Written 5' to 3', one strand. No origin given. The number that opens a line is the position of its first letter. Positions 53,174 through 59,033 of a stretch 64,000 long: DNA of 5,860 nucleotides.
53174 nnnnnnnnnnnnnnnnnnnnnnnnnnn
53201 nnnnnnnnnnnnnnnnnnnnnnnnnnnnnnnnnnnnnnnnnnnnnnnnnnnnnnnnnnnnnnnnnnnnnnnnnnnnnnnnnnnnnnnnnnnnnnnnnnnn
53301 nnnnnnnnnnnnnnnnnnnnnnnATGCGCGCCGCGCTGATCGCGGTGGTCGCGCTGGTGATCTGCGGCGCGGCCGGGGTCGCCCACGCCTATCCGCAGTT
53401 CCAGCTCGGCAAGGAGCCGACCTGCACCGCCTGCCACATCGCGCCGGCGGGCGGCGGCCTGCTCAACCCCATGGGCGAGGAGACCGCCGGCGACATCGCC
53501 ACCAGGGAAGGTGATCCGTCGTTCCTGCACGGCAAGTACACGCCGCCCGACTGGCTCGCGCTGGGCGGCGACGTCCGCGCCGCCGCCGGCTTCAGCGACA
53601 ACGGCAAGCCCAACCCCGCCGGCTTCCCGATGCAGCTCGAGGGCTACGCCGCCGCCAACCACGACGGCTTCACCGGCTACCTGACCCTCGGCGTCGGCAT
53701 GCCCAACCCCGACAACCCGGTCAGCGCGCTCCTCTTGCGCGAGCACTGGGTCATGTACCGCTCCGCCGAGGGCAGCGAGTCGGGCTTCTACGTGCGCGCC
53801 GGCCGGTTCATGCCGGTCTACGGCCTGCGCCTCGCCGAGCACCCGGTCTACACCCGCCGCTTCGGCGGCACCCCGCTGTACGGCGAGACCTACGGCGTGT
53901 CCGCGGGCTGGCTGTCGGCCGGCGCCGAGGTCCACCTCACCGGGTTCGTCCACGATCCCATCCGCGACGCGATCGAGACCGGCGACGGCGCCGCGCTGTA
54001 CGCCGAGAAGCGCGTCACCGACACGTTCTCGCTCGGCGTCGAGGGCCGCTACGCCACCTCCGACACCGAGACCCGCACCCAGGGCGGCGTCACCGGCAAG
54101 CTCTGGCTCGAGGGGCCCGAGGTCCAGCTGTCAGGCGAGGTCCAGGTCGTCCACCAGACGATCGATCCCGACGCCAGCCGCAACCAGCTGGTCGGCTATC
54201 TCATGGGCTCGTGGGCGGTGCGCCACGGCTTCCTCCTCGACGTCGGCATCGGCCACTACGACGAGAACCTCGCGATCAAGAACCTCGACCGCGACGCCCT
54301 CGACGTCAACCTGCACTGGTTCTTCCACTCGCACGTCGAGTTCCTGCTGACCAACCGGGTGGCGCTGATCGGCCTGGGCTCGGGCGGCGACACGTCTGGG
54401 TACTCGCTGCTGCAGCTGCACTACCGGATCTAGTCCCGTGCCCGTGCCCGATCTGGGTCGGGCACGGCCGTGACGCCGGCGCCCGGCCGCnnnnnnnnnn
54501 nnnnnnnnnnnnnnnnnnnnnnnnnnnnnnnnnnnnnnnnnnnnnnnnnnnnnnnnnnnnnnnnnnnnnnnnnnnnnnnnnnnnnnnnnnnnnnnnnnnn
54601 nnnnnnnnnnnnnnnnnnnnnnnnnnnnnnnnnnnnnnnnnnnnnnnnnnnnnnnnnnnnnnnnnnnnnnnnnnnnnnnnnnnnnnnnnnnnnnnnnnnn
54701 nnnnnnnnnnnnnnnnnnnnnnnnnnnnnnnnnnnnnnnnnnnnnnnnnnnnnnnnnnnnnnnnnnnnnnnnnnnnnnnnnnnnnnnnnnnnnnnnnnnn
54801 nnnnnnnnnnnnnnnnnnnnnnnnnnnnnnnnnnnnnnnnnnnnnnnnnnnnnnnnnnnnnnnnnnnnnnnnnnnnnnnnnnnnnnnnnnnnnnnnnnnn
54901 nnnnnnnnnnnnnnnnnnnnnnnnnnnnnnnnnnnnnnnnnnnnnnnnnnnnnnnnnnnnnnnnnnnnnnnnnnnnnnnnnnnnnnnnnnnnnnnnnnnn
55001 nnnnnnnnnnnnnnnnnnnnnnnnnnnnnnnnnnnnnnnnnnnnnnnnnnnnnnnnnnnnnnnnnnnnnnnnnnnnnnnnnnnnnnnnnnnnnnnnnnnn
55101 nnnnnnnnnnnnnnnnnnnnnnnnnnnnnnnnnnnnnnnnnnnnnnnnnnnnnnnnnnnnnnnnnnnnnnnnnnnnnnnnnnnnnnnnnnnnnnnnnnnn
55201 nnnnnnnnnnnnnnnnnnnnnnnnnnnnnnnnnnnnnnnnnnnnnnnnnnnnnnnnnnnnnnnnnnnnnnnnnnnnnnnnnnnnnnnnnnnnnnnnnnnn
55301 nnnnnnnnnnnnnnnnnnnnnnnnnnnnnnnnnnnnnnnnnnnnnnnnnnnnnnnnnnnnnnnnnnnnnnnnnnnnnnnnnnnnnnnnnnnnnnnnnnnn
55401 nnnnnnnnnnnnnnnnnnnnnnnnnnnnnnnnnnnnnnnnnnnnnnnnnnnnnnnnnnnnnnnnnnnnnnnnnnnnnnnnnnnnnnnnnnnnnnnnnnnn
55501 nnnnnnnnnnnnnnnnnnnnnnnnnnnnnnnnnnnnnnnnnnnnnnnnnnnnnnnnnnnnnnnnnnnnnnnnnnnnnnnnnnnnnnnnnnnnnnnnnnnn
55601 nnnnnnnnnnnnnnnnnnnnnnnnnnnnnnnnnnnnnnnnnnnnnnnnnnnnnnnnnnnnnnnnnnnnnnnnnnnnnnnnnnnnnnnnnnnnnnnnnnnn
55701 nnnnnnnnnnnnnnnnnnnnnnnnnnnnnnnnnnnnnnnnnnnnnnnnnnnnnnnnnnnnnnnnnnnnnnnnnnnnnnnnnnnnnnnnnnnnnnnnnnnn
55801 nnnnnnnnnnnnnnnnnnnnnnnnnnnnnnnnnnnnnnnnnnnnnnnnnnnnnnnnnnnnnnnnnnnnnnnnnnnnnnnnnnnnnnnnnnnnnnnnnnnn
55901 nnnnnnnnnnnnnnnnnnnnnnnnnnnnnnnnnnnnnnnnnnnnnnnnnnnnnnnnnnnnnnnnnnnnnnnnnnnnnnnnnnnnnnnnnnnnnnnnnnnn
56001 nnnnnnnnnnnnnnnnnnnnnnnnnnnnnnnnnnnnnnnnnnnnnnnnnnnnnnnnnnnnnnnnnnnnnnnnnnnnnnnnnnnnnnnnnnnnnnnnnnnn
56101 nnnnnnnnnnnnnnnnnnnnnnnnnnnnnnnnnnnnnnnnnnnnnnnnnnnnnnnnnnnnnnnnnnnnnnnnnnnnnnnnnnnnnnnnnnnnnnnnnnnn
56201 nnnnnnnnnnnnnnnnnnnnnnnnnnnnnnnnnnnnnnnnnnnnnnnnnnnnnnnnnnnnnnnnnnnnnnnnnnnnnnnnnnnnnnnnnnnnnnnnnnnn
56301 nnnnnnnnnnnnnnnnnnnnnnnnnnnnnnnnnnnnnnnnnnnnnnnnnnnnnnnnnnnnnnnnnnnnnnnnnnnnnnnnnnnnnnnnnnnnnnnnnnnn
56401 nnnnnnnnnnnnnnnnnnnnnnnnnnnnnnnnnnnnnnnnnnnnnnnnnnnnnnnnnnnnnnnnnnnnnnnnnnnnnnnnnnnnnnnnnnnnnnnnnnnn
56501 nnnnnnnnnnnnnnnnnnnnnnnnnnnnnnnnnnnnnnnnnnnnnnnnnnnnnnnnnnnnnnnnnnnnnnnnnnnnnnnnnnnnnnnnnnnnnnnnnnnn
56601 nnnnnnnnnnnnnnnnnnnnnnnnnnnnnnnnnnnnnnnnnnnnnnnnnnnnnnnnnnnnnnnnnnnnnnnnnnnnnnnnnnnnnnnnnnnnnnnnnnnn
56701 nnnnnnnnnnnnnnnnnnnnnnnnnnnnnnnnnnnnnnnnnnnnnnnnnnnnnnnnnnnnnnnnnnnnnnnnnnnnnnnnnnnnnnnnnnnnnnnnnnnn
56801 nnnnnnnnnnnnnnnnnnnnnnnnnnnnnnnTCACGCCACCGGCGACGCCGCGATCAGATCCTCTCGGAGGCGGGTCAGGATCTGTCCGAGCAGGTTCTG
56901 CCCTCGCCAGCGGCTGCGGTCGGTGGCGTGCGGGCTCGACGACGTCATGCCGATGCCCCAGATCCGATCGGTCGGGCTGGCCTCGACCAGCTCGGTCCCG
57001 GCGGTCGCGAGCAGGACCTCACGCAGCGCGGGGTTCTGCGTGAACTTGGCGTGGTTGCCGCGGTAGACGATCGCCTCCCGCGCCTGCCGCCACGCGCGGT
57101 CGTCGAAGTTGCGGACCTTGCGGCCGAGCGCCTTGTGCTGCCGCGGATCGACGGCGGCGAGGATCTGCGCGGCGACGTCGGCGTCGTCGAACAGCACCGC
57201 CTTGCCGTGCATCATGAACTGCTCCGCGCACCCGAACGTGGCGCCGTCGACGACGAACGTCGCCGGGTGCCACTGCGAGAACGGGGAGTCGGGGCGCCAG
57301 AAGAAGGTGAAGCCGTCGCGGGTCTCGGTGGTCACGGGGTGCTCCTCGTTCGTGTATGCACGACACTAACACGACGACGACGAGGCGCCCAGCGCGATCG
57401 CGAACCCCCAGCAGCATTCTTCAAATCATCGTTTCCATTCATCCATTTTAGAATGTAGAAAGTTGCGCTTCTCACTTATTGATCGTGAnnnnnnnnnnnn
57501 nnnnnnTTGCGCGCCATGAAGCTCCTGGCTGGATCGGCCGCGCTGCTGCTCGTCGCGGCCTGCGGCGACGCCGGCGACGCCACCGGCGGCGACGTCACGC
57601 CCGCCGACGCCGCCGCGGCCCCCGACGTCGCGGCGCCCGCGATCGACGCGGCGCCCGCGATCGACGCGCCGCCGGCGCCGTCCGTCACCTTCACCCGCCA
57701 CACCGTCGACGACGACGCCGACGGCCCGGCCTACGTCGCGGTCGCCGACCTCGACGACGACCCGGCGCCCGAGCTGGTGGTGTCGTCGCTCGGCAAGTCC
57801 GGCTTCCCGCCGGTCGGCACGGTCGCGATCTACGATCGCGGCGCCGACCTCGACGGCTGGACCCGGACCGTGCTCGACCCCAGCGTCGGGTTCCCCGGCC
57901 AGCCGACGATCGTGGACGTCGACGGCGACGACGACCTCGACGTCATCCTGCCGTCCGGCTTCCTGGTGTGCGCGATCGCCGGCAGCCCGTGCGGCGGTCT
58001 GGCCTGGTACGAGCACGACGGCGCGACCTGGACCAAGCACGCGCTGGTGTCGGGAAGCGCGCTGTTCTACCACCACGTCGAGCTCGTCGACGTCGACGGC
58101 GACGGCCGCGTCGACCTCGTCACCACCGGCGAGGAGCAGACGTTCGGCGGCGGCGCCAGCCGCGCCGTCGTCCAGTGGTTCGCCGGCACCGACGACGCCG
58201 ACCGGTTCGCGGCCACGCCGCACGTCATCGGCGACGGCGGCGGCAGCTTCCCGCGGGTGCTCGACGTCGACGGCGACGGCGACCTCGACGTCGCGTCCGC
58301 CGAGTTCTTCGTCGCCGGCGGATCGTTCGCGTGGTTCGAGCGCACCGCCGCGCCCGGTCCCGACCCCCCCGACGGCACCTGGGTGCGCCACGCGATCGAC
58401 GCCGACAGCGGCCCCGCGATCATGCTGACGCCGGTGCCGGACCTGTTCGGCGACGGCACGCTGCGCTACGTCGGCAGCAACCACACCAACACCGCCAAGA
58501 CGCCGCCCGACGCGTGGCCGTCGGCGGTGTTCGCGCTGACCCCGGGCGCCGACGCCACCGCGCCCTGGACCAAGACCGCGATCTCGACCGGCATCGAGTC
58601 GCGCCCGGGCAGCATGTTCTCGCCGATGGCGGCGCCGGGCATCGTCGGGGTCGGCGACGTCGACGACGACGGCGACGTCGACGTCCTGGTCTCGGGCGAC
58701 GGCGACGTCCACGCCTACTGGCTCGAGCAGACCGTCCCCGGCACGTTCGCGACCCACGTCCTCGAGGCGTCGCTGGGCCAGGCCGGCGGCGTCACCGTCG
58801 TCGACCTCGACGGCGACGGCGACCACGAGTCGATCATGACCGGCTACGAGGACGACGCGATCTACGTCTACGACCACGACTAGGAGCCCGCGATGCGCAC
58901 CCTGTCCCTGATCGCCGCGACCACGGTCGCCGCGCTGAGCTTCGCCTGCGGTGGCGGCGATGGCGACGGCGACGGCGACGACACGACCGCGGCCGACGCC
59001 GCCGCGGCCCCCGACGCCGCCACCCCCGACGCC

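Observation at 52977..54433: Translationally coupled pair: a CX4CH mini-lipoprotein and an outer-membrane-barrel-like protein with an N-terminal CXXCH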

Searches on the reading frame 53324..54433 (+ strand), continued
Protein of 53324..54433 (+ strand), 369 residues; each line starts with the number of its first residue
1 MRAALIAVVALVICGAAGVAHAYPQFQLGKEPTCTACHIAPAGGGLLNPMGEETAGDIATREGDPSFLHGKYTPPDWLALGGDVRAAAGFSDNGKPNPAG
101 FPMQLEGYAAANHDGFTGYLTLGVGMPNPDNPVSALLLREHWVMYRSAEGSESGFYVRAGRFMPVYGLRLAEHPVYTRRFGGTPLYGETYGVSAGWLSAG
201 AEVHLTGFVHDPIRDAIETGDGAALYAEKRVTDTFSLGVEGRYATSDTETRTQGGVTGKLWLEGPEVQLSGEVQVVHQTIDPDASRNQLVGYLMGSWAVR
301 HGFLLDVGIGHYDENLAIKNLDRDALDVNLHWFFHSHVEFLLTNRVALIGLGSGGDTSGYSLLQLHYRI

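Call 72: find_encoding_contigs(protein=P0249, flank=6000, max_places=2)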
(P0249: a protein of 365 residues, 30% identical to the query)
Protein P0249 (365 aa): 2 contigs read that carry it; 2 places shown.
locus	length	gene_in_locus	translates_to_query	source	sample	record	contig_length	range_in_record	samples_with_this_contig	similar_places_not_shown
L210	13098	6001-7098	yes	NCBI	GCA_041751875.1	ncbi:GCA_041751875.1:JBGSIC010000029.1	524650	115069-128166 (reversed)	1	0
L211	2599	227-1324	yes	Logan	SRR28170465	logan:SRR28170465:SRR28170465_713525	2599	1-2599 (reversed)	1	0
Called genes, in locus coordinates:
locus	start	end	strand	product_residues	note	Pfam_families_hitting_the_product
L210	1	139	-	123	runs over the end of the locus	PF02482:Ribosomal_S30AE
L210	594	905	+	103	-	-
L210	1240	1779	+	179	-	PF10604:Polyketide_cyc2, PF08327:AHSA1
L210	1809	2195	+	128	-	-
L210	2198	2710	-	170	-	-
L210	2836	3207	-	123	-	-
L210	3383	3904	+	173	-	PF00383:dCMP_cyt_deam_1, PF14437:MafB19-deam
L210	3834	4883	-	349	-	PF08331:QueG_DUF1730, PF13484:Fer4_16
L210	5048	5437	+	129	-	PF07635:PSCyt1 (weak)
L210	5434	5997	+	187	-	PF04264:YceI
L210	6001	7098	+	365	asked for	-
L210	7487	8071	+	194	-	PF04011:LemA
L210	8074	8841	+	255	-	PF04536:TPM_phosphatase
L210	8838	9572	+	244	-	PF04536:TPM_phosphatase (weak)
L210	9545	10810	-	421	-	PF01566:Nramp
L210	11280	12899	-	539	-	-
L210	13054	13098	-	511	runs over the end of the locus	PF05345:He_PIG (faint)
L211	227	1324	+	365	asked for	-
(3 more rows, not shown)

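Call 73: find_encoding_contigs(protein=P0236, flank=6000, max_places=2)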
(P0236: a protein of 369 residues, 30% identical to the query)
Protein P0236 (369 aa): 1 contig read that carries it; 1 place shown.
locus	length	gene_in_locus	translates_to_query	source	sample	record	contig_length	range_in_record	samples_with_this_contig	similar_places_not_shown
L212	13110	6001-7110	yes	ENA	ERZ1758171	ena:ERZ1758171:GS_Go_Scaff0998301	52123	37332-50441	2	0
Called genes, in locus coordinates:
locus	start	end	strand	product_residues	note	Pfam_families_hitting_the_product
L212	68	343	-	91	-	-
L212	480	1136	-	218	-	PF01339:CheB_methylest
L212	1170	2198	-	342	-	-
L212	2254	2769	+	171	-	-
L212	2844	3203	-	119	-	-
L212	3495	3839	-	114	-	-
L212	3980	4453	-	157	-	-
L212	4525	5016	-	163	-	PF11827:DUF3347 (weak)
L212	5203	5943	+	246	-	PF13442:Cytochrome_CBB3 (faint), PF00034:Cytochrom_C (faint), PF07635:PSCyt1 (weak)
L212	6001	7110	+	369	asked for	-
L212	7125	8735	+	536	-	-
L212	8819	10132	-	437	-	PF00291:PALP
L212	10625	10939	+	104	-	-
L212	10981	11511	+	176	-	-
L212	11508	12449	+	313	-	-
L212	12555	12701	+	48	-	-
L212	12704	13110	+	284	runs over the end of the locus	PF13176:TPR_7 (faint), PF23914:TPR_CcmH_CycH (weak), PF13428:TPR_14 (faint), PF13431:TPR_17 (faint), PF13181:TPR_8 (faint), PF14559:TPR_19 (weak)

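Call 89: list_cluster_members(proteins=[L210:9545-10807:-, L210:5434-5994:+, L210:5048-5434:+, L210:3834-4880:-, L212:8819-10129:-])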
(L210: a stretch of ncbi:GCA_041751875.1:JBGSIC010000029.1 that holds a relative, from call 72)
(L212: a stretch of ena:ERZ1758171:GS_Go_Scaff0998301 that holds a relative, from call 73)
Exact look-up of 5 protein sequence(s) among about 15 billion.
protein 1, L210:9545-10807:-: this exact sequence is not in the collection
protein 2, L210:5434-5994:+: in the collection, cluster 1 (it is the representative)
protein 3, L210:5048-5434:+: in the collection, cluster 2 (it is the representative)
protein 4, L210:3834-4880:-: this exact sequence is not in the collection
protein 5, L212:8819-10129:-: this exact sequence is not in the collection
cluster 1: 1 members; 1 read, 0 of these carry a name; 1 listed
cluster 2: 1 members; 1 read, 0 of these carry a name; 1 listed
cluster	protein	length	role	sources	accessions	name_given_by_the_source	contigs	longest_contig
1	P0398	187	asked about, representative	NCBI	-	-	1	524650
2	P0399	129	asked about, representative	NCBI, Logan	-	-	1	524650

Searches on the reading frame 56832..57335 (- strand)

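Call 56: search_protein_families(library=pfam, proteins=[window:56832-57335:-], max_evalue=0.001)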
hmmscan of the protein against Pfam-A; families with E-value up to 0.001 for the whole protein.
window:56832-57335:- (167 aa): 1 family
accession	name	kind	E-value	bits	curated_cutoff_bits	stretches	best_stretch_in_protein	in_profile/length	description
PF08719.17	NADAR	-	1.3e-54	185.2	35.1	1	11-160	1-162/163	NADAR domain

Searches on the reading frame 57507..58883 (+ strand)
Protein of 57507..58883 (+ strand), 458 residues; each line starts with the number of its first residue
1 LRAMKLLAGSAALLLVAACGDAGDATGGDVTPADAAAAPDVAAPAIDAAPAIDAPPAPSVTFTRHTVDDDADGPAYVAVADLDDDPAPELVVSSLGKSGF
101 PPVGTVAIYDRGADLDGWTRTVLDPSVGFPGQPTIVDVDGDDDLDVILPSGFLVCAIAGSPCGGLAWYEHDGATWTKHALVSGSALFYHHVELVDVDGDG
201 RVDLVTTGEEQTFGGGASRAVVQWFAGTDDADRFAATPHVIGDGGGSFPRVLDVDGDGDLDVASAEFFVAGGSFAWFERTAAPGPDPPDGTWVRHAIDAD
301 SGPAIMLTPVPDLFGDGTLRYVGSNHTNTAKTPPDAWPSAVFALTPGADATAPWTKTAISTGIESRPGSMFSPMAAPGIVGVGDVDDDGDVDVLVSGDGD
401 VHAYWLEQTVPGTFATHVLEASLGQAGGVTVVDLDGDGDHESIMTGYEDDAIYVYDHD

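Call 56: search_protein_families(library=pfam, proteins=[window:57507-58883:+], max_evalue=0.001)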
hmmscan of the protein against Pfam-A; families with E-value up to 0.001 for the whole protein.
window:57507-58883:+ (458 aa): 2 families
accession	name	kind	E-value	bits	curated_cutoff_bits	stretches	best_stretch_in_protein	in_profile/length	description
PF13517.12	FG-GAP_3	-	7.5e-19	68.5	26.9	2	384-441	1-58/61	FG-GAP-like repeat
PF01839.29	FG-GAP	-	0.00011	22.5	22.1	0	191-207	5-21/37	FG-GAP repeat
